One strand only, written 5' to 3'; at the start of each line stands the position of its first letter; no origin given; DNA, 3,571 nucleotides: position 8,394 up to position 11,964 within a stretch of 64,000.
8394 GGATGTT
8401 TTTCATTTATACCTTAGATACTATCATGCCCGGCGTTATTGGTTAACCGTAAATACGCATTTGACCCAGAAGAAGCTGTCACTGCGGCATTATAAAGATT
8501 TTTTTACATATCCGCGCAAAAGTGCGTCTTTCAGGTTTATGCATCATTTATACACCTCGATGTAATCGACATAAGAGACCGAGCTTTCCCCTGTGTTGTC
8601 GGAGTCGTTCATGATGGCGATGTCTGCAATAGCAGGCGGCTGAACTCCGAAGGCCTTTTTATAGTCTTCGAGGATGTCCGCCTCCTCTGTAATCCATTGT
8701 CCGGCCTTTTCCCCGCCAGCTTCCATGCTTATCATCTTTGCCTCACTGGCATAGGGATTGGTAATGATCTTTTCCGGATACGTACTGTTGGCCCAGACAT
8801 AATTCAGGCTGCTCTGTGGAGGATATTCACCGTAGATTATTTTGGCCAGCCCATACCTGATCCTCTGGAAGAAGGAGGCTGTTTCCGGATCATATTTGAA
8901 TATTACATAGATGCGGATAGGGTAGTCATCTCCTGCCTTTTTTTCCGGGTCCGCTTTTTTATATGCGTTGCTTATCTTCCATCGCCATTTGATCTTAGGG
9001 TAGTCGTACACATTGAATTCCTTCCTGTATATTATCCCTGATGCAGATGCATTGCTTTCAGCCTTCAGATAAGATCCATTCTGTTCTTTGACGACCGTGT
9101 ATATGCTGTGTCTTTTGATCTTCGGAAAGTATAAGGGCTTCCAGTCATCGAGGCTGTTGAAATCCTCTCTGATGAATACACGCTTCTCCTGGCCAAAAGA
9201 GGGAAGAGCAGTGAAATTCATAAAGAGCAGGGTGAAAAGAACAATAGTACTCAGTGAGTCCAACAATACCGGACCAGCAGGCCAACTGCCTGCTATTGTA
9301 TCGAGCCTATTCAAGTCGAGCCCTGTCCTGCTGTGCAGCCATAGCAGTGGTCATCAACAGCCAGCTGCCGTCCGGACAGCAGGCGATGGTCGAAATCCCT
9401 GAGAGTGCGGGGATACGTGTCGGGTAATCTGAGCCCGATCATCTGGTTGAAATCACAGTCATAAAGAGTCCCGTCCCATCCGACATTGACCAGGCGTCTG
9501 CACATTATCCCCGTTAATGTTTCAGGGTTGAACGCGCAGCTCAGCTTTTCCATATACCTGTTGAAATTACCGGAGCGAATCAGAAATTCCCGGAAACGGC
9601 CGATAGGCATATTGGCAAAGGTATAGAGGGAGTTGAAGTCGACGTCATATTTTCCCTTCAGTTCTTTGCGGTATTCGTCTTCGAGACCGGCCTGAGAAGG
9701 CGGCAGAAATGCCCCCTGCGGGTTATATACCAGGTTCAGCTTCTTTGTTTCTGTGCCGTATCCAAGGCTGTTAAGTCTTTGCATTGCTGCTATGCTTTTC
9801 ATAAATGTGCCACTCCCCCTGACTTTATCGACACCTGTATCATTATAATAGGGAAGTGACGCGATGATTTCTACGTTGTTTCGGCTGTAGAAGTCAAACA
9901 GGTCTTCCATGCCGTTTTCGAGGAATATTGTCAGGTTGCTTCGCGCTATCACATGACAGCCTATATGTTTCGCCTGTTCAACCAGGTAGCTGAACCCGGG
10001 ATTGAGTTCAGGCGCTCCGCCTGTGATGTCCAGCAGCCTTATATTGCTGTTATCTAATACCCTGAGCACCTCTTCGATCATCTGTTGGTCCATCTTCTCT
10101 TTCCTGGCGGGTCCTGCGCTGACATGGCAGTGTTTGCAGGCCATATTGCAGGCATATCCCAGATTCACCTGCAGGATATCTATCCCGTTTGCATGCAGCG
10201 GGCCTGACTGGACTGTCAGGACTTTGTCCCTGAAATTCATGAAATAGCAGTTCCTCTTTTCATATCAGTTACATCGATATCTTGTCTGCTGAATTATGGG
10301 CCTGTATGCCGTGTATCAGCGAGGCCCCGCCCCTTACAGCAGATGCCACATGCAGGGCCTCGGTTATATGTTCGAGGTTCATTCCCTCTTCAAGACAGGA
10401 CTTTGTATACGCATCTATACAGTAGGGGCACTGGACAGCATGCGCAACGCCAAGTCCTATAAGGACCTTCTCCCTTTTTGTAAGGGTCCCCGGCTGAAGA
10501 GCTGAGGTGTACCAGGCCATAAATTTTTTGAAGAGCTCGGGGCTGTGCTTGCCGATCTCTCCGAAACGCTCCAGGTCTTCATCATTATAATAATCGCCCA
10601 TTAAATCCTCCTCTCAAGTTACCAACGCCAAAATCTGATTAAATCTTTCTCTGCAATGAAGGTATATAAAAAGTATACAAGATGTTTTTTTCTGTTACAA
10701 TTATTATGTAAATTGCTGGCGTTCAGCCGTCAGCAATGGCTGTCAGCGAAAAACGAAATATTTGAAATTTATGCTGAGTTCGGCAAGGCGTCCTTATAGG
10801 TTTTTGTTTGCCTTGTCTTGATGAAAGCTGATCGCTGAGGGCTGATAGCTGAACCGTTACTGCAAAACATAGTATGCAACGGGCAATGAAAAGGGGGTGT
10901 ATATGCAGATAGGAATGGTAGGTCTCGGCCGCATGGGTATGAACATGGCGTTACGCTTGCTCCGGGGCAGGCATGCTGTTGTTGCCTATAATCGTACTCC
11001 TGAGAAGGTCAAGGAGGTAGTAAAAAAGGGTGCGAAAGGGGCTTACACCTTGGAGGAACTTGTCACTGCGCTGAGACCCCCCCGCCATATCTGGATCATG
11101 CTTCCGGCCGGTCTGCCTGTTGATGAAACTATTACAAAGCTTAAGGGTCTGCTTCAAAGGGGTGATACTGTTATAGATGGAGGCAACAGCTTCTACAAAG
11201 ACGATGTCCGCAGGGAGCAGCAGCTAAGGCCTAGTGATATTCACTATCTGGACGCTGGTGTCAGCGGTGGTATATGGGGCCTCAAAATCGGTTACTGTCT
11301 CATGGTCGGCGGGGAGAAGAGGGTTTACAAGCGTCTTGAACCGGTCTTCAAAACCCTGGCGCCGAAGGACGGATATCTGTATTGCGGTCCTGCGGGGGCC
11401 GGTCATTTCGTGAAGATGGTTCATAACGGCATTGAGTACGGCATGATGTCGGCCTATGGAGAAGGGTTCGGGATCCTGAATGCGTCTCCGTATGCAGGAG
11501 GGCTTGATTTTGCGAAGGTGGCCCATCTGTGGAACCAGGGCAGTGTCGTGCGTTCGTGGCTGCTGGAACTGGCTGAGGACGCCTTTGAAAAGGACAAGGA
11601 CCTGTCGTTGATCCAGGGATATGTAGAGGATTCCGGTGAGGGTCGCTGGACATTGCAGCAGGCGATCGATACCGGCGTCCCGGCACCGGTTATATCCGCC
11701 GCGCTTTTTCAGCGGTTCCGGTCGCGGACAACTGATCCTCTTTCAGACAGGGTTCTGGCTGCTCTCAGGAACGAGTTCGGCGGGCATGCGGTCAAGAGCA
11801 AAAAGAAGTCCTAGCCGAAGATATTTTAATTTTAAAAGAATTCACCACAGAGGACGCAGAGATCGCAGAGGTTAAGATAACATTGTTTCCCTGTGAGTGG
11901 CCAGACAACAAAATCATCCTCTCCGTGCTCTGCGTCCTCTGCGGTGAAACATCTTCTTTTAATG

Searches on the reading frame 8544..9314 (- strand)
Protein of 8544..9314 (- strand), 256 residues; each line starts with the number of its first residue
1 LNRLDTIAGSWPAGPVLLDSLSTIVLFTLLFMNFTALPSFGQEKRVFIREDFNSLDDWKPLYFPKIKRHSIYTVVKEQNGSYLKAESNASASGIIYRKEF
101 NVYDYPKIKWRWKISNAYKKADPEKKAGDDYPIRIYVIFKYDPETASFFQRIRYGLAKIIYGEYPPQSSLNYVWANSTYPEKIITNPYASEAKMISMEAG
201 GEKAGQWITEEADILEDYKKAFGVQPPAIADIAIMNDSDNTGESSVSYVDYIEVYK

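Call 91: search_protein_families(library=pfam, proteins=[window:8544-9314:-], max_evalue=0.01)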
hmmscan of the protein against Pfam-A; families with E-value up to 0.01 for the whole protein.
window:8544-9314:- (256 aa): 1 family
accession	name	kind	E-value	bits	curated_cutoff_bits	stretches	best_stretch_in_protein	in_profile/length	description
PF11249.13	DUF3047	-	8.3e-73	244.6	27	1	57-252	2-197/198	Protein of unknown function (DUF3047)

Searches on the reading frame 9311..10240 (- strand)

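Call 47: search_protein_families(library=pfam, proteins=[window:9311-10240:-], max_evalue=0.001)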
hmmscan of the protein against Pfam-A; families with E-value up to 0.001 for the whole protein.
window:9311-10240:- (309 aa): 3 families
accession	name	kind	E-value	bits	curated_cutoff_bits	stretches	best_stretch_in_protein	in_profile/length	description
PF12345.13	DUF3641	-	3e-49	166.9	24.9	1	179-309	1-130/134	Protein of unknown function (DUF3641)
PF04055.27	Radical_SAM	-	6.8e-13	49.6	29.5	1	25-163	1-143/166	Radical SAM superfamily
PF13353.11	Fer4_12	-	8e-05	23.4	22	1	30-92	14-79/137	4Fe-4S single cluster domain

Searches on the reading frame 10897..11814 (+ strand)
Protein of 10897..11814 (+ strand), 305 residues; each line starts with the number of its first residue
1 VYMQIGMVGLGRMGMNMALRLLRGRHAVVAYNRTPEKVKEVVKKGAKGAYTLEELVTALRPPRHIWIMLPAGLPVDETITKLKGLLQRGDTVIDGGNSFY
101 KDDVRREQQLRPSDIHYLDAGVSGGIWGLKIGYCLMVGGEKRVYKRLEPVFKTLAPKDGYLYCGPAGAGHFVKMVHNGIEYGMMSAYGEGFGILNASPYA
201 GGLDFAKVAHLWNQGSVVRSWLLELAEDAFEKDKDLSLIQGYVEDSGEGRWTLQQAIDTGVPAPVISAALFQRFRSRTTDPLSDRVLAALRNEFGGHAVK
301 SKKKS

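Call 47: search_protein_families(library=pfam, proteins=[window:10897-11814:+], max_evalue=0.001)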
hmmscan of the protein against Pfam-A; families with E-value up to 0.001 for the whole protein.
window:10897-11814:+ (305 aa): 5 families
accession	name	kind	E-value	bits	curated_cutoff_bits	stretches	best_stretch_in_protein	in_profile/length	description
PF03446.21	NAD_binding_2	-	4.4e-43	147.5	21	1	4-156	1-154/161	NAD binding domain of 6-phosphogluconate dehydrogenase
PF00393.24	6PGD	-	1.1e-24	87.9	27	1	169-280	1-117/290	6-phosphogluconate dehydrogenase, C-terminal domain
PF03807.23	F420_oxidored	-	0.00012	23.1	21.6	1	4-50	1-49/94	NADP oxidoreductase coenzyme F420-dependent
PF01488.26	Shikimate_DH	-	0.00014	22.4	24.3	1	4-59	14-73/138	Shikimate / quinate 5-dehydrogenase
PF02826.25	2-Hacid_dh_C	-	0.00062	19.6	25.1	1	4-56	38-89/178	D-isomer specific 2-hydroxyacid dehydrogenase, NAD binding domain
